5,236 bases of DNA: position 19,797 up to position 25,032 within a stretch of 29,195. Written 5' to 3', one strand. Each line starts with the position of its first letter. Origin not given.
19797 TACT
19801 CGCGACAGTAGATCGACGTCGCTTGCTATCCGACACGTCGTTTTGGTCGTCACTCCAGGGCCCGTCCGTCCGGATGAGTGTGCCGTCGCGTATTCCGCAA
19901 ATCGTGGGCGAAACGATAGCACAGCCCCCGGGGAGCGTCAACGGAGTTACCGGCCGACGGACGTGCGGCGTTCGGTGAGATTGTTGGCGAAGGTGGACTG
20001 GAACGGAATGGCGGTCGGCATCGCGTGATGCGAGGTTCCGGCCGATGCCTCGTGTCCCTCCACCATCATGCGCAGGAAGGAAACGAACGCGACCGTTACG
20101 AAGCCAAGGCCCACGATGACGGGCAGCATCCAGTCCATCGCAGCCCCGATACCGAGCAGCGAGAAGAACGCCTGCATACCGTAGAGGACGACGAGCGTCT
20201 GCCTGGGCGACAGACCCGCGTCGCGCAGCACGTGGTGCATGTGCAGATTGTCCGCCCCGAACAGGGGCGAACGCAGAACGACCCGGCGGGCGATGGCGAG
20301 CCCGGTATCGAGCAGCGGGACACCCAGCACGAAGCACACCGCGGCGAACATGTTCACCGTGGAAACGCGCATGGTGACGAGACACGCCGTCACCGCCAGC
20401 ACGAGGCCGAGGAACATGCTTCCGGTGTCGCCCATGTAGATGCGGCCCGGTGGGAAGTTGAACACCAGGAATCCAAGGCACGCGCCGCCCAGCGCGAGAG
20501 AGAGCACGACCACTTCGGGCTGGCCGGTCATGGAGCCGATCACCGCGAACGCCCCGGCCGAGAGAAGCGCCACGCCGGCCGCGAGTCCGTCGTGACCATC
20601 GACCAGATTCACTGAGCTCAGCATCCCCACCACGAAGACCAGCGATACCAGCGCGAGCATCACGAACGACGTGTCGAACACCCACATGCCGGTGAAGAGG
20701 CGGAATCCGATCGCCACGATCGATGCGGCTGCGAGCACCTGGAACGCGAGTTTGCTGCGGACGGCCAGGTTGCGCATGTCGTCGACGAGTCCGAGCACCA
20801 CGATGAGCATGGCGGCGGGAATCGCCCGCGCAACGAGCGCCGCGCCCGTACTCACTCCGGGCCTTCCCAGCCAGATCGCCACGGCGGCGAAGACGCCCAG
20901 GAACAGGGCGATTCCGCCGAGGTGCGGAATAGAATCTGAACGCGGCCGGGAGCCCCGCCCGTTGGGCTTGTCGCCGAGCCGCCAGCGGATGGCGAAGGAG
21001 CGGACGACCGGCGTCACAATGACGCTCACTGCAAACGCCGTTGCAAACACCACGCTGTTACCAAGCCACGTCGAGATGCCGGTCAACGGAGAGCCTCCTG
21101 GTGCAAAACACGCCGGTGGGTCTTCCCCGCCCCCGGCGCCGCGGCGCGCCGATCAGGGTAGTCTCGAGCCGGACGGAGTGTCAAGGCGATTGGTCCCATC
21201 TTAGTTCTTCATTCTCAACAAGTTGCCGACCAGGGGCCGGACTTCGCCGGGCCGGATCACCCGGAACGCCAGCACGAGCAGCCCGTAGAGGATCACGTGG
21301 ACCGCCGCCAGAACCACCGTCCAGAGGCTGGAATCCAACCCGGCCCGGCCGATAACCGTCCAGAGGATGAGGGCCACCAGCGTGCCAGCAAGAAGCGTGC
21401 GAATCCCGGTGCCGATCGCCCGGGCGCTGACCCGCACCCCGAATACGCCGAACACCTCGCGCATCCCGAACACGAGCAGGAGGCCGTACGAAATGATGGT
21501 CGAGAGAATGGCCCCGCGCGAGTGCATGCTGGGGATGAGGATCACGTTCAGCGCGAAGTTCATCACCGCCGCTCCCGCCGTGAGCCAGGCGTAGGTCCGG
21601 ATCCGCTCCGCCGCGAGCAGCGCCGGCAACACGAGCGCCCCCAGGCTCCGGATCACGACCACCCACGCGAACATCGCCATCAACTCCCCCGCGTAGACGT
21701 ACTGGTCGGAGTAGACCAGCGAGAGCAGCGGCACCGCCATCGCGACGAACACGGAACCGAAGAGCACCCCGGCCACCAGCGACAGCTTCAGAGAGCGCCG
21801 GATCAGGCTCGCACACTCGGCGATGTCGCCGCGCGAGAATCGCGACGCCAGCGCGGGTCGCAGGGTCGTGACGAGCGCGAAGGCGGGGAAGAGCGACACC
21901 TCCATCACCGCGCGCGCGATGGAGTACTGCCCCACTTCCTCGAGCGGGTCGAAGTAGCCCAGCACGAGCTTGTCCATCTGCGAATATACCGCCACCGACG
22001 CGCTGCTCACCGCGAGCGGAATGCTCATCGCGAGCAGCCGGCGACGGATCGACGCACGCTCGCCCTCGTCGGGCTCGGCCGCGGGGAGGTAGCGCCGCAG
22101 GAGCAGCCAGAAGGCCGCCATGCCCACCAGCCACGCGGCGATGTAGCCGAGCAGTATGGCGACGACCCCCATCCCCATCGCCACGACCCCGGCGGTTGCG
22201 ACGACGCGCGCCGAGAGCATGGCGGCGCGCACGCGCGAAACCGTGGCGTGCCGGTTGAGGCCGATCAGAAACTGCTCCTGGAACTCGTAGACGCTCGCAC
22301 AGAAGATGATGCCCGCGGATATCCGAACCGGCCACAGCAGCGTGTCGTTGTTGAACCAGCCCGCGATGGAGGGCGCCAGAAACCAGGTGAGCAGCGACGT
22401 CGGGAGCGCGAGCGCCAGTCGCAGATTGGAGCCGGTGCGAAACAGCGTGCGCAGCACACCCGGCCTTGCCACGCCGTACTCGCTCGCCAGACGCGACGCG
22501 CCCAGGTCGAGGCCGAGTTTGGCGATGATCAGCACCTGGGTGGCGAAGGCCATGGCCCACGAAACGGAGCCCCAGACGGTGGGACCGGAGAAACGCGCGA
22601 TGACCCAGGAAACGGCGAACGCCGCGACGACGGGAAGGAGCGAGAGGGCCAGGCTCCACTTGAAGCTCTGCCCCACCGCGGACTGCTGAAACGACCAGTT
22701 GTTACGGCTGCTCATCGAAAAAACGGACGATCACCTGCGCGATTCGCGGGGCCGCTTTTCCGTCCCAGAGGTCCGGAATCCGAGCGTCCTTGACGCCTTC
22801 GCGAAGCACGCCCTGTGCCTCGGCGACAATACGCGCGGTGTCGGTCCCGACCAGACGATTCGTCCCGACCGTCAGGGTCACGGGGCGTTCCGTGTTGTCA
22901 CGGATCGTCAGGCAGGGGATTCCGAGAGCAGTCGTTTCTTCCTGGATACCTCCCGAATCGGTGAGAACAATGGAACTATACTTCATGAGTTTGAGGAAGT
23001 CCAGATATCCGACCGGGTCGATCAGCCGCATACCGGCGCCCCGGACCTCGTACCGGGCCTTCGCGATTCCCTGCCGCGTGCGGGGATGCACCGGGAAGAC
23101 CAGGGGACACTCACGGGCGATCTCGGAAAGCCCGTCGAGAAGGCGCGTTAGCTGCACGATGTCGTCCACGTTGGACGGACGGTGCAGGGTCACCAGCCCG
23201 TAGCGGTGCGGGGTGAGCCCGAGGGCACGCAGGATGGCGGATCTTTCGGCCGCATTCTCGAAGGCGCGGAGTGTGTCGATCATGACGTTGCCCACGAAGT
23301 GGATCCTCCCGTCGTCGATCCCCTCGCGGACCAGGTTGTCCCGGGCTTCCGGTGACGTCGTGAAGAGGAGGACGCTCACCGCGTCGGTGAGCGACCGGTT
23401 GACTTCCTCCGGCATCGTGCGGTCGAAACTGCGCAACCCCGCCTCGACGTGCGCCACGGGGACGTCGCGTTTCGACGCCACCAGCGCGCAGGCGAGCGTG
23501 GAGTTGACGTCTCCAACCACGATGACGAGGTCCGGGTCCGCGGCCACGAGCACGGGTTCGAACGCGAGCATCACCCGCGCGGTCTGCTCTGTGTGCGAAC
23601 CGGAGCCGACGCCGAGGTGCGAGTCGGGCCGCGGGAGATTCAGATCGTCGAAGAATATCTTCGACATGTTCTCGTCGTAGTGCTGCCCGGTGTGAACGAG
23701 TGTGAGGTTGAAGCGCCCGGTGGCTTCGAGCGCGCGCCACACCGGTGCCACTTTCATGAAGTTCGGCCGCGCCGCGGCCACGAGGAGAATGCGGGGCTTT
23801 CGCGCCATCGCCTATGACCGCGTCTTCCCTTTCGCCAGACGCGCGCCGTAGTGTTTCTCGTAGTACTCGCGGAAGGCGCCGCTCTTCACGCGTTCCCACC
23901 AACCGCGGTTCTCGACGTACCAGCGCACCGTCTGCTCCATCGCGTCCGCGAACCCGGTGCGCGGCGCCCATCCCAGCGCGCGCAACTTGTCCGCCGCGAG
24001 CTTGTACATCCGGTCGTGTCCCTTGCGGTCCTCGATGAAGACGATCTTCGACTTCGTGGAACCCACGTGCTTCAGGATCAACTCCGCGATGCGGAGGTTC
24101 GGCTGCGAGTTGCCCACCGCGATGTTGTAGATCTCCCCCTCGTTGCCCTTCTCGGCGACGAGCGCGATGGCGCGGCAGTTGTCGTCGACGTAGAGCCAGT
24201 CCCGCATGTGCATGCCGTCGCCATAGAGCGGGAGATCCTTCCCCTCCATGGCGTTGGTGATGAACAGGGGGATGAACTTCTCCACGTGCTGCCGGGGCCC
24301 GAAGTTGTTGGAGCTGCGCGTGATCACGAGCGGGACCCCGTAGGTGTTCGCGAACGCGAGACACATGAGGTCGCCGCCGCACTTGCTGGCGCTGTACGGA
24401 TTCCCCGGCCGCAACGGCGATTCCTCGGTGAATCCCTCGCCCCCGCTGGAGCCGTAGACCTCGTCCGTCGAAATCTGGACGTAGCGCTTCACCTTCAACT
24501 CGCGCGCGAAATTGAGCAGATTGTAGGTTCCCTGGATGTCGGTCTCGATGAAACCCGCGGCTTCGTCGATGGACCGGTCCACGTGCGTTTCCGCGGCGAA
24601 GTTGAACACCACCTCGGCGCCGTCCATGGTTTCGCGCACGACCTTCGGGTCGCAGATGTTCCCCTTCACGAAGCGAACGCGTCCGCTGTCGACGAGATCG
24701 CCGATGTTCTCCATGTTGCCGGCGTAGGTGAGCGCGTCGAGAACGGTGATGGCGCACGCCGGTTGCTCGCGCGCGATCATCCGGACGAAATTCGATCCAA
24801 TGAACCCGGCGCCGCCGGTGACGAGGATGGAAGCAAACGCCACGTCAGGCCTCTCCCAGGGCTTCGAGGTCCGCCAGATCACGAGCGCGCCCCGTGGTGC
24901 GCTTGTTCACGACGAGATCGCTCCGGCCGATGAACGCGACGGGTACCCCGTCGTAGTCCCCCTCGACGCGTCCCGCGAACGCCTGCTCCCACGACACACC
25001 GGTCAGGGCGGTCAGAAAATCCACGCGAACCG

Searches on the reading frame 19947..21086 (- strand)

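Call 52: search_protein_families(library=pfam, proteins=[window:19947-21086:-], max_evalue=0.00001)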
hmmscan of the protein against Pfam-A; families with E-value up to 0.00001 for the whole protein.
window:19947-21086:- (379 aa): 1 family
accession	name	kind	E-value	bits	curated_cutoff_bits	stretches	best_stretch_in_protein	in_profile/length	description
PF00953.26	Glycos_transf_4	-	7.2e-34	117.5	27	1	91-236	7-158/160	Glycosyl transferase family 4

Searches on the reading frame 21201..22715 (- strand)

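Call 52: search_protein_families(library=pfam, proteins=[window:21201-22715:-], max_evalue=0.00001)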
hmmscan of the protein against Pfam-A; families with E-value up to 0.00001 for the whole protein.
window:21201-22715:- (504 aa): 3 families
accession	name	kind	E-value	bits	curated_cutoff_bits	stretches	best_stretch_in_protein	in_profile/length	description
PF01943.22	Polysacc_synt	-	1.2e-18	67.9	28.2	1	20-290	7-271/274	Polysaccharide biosynthesis protein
PF13440.11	Polysacc_synt_3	-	2.5e-15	56.9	23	1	38-340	1-289/293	Polysaccharide biosynthesis protein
PF01554.23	MatE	-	1.7e-09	38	24.9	1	233-392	1-161/161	MatE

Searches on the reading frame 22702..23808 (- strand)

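Call 52: search_protein_families(library=pfam, proteins=[window:22702-23808:-], max_evalue=0.00001)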
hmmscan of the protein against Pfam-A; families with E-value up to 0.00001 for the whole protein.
window:22702-23808:- (368 aa): 2 families
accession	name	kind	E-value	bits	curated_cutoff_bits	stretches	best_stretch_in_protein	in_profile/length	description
PF02350.25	Epimerase_2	-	2.3e-110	369.1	30.6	1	26-360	2-346/347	UDP-N-acetylglucosamine 2-epimerase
PF13579.12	Glyco_trans_4_4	-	5e-06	27.4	29.7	0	56-174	45-157/158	Glycosyl transferase 4-like domain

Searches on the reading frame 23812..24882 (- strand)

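Call 52: search_protein_families(library=pfam, proteins=[window:23812-24882:-], max_evalue=0.00001)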
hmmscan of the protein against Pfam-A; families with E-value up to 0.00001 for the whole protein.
window:23812-24882:- (356 aa): 7 families
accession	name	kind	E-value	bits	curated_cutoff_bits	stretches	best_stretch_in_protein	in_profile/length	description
PF16363.11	GDP_Man_Dehyd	-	1.8e-65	222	27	1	20-317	1-331/332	GDP-mannose 4,6 dehydratase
PF01370.27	Epimerase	-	2.9e-64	217.2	20.9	1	19-255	1-240/240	NAD dependent epimerase/dehydratase family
PF02719.21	Polysacc_synt_2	-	1.1e-21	77.7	20.2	1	19-289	1-267/293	Polysaccharide biosynthesis protein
PF01073.25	3Beta_HSD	-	3.9e-19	69.2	22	1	20-243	1-229/280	3-beta hydroxysteroid dehydrogenase/isomerase family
PF04321.23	RmlD_sub_bind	-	1.6e-14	54.1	27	1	18-283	2-241/287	RmlD substrate binding domain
PF07993.18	NAD_binding_4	-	1.8e-12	47.4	20.1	1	21-192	1-206/258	Male sterility protein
PF13460.12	NAD_binding_10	-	3.6e-08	33.9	27.2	1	23-148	1-107/184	NAD(P)H-binding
